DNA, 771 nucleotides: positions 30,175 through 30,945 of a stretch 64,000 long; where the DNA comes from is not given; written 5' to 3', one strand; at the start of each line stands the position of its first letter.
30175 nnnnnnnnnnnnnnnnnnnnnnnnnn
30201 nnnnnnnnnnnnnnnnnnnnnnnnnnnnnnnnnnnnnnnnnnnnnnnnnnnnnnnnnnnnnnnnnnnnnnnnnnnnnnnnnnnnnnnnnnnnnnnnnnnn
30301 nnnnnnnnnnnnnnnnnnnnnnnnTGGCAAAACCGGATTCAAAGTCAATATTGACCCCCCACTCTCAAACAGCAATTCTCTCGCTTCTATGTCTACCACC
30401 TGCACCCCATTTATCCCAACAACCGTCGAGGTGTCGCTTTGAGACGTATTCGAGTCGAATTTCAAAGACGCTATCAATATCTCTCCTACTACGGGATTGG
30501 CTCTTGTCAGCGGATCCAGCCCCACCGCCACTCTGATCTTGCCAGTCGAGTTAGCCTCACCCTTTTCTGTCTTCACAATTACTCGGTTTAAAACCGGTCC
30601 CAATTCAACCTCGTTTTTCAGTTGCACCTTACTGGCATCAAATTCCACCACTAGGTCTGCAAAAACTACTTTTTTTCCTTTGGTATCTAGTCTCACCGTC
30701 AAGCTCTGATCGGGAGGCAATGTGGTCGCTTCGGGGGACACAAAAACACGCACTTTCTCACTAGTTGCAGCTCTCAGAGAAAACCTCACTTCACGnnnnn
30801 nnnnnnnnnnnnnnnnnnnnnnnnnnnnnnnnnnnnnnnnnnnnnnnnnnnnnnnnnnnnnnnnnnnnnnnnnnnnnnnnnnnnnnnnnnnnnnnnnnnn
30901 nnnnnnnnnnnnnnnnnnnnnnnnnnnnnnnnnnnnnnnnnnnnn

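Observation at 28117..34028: Tandem giant surface metallophosphoesterases carrying a cohesin-like module in one and dockerin-like Ca-binding repeats in the other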

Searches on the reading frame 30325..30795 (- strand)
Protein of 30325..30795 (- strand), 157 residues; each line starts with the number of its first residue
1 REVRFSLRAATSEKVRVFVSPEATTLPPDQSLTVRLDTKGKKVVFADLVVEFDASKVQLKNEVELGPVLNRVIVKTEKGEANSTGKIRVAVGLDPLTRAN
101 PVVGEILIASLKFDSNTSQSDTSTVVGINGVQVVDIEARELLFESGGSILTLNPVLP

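Call 6: search_protein_families(library=pfam, proteins=[window:30325-30777:-], max_evalue=10)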
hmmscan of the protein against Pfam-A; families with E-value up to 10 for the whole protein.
seq(151 aa): 2 families
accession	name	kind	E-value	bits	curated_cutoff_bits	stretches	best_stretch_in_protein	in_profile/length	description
PF00963.24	Cohesin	-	0.0081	16.8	24.1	1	26-128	18-120/139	Cohesin domain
PF10405.15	BHD_3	-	0.19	12.5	27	1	36-75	37-70/74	Rad4 beta-hairpin domain 3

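Call 7: search_solved_structures(query=window:30325-30777:-, max_evalue=10, show_alignments=2)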
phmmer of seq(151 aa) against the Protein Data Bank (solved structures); distinct sequences matched with E-value up to 10: 1.
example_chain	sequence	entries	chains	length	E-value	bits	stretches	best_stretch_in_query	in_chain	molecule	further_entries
7ekq_R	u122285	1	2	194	0.31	14.6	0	59-101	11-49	Cpn20 co-chaperonin subunit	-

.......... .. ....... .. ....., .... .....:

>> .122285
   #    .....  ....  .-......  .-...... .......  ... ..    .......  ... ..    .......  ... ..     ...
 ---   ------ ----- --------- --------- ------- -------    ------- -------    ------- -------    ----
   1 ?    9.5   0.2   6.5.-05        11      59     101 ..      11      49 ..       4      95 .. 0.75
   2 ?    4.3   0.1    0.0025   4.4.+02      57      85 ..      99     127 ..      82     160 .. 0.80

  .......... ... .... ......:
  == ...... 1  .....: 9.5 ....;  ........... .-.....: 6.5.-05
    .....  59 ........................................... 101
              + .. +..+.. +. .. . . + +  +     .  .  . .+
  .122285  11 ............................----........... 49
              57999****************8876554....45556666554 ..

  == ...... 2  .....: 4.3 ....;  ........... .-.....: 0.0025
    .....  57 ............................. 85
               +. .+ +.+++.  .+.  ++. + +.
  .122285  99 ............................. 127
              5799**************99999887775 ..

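Call 11: find_homologous_proteins(query=window:30325-30795:-, max_evalue=10)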
Query seq(157 aa): 83 candidates shared short words with the query, none scored E <= 10.

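Call 20: search_protein_representatives(protein=window:30325-30795:-)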
Query: 157 residues. Proteins with E-value up to 0.001 (for the whole library): 444; up to 1e-10: 161; up to 1e-30: 5. The best 150 are listed.
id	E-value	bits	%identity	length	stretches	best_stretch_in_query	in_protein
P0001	5.0e-89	311.9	100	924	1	1-157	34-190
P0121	6.0e-33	130.2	37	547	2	15-155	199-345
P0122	3.0e-31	124.7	33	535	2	15-155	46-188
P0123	4.2e-31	124.2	31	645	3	14-140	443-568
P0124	9.0e-31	123.2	33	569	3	4-136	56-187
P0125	1.7e-24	102.8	35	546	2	5-99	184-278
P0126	3.3e-23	98.7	45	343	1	16-154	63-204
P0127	3.6e-22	95.3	32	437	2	9-140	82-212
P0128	1.7e-21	93.1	34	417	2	18-154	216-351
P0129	3.4e-20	88.9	29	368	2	15-150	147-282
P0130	1.1e-19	87.3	39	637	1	7-155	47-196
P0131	1.3e-19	87.0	33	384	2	5-118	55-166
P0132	2.1e-19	86.4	32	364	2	5-153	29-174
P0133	2.8e-19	86.0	37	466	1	10-155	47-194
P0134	6.8e-19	84.7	35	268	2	8-155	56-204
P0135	3.6e-18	82.3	36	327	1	9-153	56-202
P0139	1.3e-17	80.6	38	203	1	9-156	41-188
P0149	4.4e-16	75.6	36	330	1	10-153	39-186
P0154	3.2e-15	72.8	35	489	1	15-154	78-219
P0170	4.1e-14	69.2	36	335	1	10-155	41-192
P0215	3.0e-12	63.2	33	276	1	11-146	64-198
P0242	1.4e-11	61.1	29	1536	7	10-85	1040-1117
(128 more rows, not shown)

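Call 25: search_solved_structures(query=A1, max_evalue=10, show_alignments=2)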
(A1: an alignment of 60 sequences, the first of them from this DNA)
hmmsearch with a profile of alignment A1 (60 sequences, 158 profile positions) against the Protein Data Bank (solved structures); distinct sequences matched with E-value up to 10: 0.

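Call 26: search_protein_families(library=pfam, alignment_id=A1, max_evalue=0.01)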
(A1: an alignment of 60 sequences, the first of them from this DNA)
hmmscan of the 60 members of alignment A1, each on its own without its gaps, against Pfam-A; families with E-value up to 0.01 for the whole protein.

A. member 1, seq(157 aa): 1 family
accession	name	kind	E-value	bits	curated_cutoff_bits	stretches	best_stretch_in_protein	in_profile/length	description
PF00963.24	Cohesin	-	0.009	16.6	24.1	0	32-134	18-120/139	Cohesin domain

B. families by the number of members that match (of 60 scanned): 6 families
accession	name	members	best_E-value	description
PF00963.24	Cohesin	5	3.6e-06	Cohesin domain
PF23926.2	LtfC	1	0.0019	LtfC-like, beta-sandwich domain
PF16816.10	DotD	1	0.0029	DotD protein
PF25800.1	FimV_N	1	0.0042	FimV N-terminal domain Ig-like domain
PF02494.22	HYR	1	0.0094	HYR domain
PF20495.3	DUF6727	1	0.01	Family of unknown function (DUF6727)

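Call 27: find_homologous_proteins(query=A1, max_evalue=0.00001)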
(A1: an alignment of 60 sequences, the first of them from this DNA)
Query A1 (60 sequences) (157 aa, profile of the alignment): 10 proteins with E <= 0.00001 among 3723 candidates.
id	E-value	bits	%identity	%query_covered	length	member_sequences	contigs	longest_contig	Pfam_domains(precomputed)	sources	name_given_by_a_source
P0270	5.3e-46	174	27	100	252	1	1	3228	-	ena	-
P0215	8.6e-44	167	34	90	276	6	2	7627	-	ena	-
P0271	1.3e-42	163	26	94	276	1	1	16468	-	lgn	-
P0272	1.2e-41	160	29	96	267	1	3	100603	-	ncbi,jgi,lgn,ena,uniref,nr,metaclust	ncbi:MAG: hypothetical protein UV73_C0006G0049 [Candidatus Gottesmanbacteria bacterium GW2011_GWA2_4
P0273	2.9e-41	159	32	58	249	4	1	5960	-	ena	-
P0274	3.5e-41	159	28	99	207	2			-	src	-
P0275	3.4e-33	133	31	70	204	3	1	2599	-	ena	-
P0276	1.9e-24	104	28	91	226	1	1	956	-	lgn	-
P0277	6.3e-18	83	29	54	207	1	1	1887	-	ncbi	-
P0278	1.2e-9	56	34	37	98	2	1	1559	-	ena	-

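Call 34: search_protein_families(library=pfam, alignment_id=A2, max_evalue=0.001)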
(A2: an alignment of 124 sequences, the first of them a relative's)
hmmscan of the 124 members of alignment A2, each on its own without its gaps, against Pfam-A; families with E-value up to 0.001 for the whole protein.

A. member 1, P0121 (547 aa): 1 family
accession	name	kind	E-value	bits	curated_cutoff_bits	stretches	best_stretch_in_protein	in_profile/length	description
PF17989.7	ALP_N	-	0.00079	20.1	26.3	0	99-136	69-106/148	Actin like proteins N terminal domain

B. families by the number of members that match (of 124 scanned): 32 families (the first 25 are shown)
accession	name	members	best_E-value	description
PF00404.24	Dockerin_1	32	7.8e-11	Dockerin type I domain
PF00963.24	Cohesin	10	1.1e-09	Cohesin domain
PF17957.7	Big_7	9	3.1e-18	Bacterial Ig domain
PF24517.2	CBM96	5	1.5e-31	Carbohydrate-binding module family 96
PF13715.12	CarbopepD_reg_2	3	1.6e-09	CarboxypepD_reg-like domain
PF00041.27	fn3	3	5.3e-08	Fibronectin type III domain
PF16841.11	CBM60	2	5.2e-21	Ca-dependent carbohydrate-binding module xylan-binding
PF02018.23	CBM_4_9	2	4.1e-20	Carbohydrate binding domain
PF13620.12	CarboxypepD_reg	2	1.9e-13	Carboxypeptidase regulatory-like domain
PF18911.6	PKD_4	2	7.8e-12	PKD domain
PF13517.12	FG-GAP_3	2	0.00031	FG-GAP-like repeat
PF07691.17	PA14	1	2.5e-32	PA14 domain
PF00754.31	F5_F8_type_C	1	4.6e-20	F5/8 type C domain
PF22633.2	F5_F8_type_C_2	1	3e-19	NedA-like, galactose-binding domain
PF00150.24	Cellulase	1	1.1e-15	Cellulase (glycosyl hydrolase family 5)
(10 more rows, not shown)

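Call 35: predict_structure(alignment_id=A1)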
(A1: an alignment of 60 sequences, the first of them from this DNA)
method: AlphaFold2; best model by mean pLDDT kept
length: 157 residues; sequences in the alignment: 60
mean_pLDDT: 95.2   pTM: 0.87
mean pLDDT of the five models: 95.2, 94.8, 94.8, 94.6, 94.4
residues with pLDDT >= 90: 143; 70-90: 6; 50-70: 8; < 50: 0
segments of 3 or more residues with pLDDT < 50: none
pLDDT, mean of each block of 10 residues (from residue 1): 67 93 97 98 98 98 97 98 98 96 96 98 98 97 98 95
secondary structure, 60 per line:
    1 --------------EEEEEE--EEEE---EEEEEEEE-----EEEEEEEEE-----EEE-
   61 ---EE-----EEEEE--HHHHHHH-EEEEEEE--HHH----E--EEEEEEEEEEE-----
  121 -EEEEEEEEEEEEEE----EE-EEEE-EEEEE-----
elements in order: E15-20 E23-26 E30-37 E43-51 E57-59 E71-75 H78-84 E86-92 E105-115 E122-135 E143-146 E148-152

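Call 37: fold_search(model_id=the predicted structure, library=pdb)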
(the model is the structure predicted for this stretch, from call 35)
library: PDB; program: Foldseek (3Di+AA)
matches with E <= 10: 1983; with E <= 0.001: 94
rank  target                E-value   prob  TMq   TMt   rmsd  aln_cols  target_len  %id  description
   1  6kgf_C                1.7e-10  1.00  0.69  0.73   2.9       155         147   20  Crystal structure of CaDoc0917(R16D)-CaCohA2 complex at pH 8.2 (released 2020-07-08)
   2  6kgc_A                9.5e-10  1.00  0.69  0.75   2.9       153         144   21  Crystal structure of CaDoc0917(R49D)-CaCohA2 complex at pH 5.4 (released 2020-07-08)
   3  2xdh                  1.1e-09  1.00  0.67  0.76   3.1       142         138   15  Non-cellulosomal cohesin from the hyperthermophilic archaeon Archaeoglobus fulgidus (released 2010-05-26)
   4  6kgd_A                1.6e-09  1.00  0.70  0.75   2.8       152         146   22  Crystal structure of CaDoc0917(R49D)-CaCohA2 complex at pH 8.0 (released 2020-07-08)
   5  1g1k_A                2.0e-09  1.00  0.73  0.80   2.5       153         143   18  COHESIN MODULE FROM THE CELLULOSOME OF CLOSTRIDIUM CELLULOLYTICUM (released 2000-11-22)
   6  6kgf_A                2.4e-09  1.00  0.68  0.74   2.9       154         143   20  Crystal structure of CaDoc0917(R16D)-CaCohA2 complex at pH 8.2 (released 2020-07-08)
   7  6kge_A                2.5e-09  1.00  0.68  0.75   2.9       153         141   20  Crystal structure of CaDoc0917(R16D)-CaCohA2 complex at pH 5.5 (released 2020-07-08)
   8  4dh2_A                3.9e-09  1.00  0.71  0.70   3.9       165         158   11  Crystal structure of Coh-OlpC(Cthe_0452)-Doc435(Cthe_0435) complex: A novel type I Cohesin-Dockerin complex from Clost (released 2012-11-28)
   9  3ul4_A                6.0e-09  1.00  0.68  0.75   3.2       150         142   11  Crystal structure of Coh-OlpA(Cthe_3080)-Doc918(Cthe_0918) complex: A novel type I Cohesin-Dockerin complex from Clost (released 2012-11-28)
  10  4dh2_C                6.3e-09  1.00  0.71  0.71   3.8       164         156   11  Crystal structure of Coh-OlpC(Cthe_0452)-Doc435(Cthe_0435) complex: A novel type I Cohesin-Dockerin complex from Clost (released 2012-11-28)
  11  2vn5_C                7.1e-09  1.00  0.73  0.77   2.8       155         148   17  The Clostridium cellulolyticum dockerin displays a dual binding mode for its cohesin partner (released 2008-05-20)
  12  2vn6_A                8.3e-09  1.00  0.73  0.75   2.4       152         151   19  The Clostridium cellulolyticum dockerin displays a dual binding mode for its cohesin partner (released 2008-05-13)
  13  2vn5_A                9.3e-09  1.00  0.70  0.76   2.9       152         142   19  The Clostridium cellulolyticum dockerin displays a dual binding mode for its cohesin partner (released 2008-05-20)
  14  5lxv_A                1.2e-08  1.00  0.70  0.65   3.6       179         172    9  Crystal structure of Ruminococcus flavefaciens scaffoldin C cohesin in complex with a dockerin from an uncharacterized (released 2016-10-19)
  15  4ums                  1.4e-08  1.00  0.69  0.70   3.3       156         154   13  The crystal structure of the seventh ScaB type I cohesin from Pseudobacteroides cellulosolvens (released 2015-05-06)
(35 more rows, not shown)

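Call 54: search_protein_families(library=pfam, proteins=[P0154, P0170, P0149, P0135, P0126, P0242], max_evalue=0.01)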
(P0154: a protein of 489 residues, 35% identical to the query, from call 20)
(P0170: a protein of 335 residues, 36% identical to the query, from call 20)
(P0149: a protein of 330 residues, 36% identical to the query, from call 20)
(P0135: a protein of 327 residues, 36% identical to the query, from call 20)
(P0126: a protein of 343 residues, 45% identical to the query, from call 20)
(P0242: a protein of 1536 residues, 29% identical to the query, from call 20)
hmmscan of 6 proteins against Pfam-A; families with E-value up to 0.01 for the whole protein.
P0154 (489 aa): 0 families

P0170 (335 aa): 0 families

P0149 (330 aa): 1 family
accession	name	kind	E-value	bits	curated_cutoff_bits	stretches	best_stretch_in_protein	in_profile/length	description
PF00404.24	Dockerin_1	-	5.1e-07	30.2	22.9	1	276-323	1-51/57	Dockerin type I domain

P0135 (327 aa): 1 family
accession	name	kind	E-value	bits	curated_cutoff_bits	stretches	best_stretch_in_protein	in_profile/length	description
PF00404.24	Dockerin_1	-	1.8e-10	41.3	22.9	1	272-319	1-52/57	Dockerin type I domain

P0126 (343 aa): 1 family
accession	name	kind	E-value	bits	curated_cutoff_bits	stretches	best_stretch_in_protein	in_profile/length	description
PF17957.7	Big_7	-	2.2e-09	38.3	24.1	1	256-322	2-70/70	Bacterial Ig domain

P0242 (1536 aa): 12 families
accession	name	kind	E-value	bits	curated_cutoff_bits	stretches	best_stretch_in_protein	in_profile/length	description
PF16469.10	NPA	-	0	1065.5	27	12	633-752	1-123/123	Nematode polyprotein allergen ABA-1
PF19707.4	DUF6204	-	1.4e-13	51.6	27.5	0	181-204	6-29/114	Family of unknown function (DUF6204)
PF21593.2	DUF6853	-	1.7e-12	48.3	27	0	160-216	31-87/120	Family of unknown function (DUF6853)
PF21001.2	YqiJ_N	-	2.5e-11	44.2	23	0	236-290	25-65/116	Inner membrane protein YqiJ, N-terminal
PF19551.4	DUF6074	-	2.5e-11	44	27.2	0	169-195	45-71/83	Family of unknown function (DUF6074)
PF10145.14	PhageMin_Tail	-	7.3e-09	36.2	33.2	0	650-689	116-158/201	Phage-related minor tail protein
PF23287.1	KOW7_SPT5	-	1.1e-06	28.7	27.1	0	958-995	5-43/52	Transcription elongation factor SPT5, seventh KOW domain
PF06570.16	DUF1129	-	7.3e-06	26.2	29.1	0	296-324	16-44/207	Protein of unknown function (DUF1129)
PF03448.22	MgtE_N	-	1.1e-05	26.3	25.9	0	185-227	54-96/102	MgtE intracellular N domain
PF14536.11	DUF4441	-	0.00037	21.1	24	0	635-726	6-97/116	Domain of unknown function (DUF4441)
PF00298.24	Ribosomal_L11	-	0.00064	20.5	21.4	0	278-312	22-56/69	Ribosomal protein L11, RNA binding domain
PF20709.2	DUF6823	-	0.0074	17.3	25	0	263-310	23-70/110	Family of unknown function (DUF6823)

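Call 55: find_encoding_contigs(protein=P0272, flank=10000, max_places=2)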
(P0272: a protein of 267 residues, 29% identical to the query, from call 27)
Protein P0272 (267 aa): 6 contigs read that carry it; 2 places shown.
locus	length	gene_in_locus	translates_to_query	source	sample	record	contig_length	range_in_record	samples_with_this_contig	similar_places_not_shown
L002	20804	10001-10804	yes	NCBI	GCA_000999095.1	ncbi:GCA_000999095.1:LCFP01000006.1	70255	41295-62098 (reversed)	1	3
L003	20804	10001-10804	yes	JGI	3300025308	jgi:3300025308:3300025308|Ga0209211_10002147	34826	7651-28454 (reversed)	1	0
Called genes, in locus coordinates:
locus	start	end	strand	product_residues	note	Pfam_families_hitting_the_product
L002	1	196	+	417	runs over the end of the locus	PF13810:DUF4185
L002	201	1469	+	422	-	PF00144:Beta-lactamase, PF00404:Dockerin_1 (weak)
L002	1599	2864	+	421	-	PF00150:Cellulase (faint), PF01229:Glyco_hydro_39 (weak), PF11790:Glyco_hydro_cc (weak), PF00404:Dockerin_1 (weak)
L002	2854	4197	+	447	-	PF00404:Dockerin_1 (weak)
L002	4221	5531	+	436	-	PF17892:Cadherin_5, PF17963:Big_9, PF00404:Dockerin_1 (faint)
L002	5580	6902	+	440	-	PF00404:Dockerin_1 (weak)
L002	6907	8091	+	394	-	PF00404:Dockerin_1 (weak)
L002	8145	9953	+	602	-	PF00884:Sulfatase, PF00801:PKD, PF18911:PKD_4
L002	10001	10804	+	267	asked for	-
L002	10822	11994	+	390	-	-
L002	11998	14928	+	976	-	PF01011:PQQ (faint), PF13360:PQQ_2, PF13570:Beta-prop_ACSF4, PF00404:Dockerin_1 (faint)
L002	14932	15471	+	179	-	-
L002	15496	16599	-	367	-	PF07705:CARDB (weak), PF00404:Dockerin_1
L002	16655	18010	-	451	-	PF24517:CBM96, PF00404:Dockerin_1 (faint)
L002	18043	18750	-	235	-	PF01182:Glucosamine_iso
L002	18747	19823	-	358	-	PF01467:CTP_transf_like, PF04019:DUF359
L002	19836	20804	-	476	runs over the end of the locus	PF08323:Glyco_transf_5, PF13439:Glyco_transf_4 (weak), PF00534:Glycos_transf_1, PF13692:Glyco_trans_1_4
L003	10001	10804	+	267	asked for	-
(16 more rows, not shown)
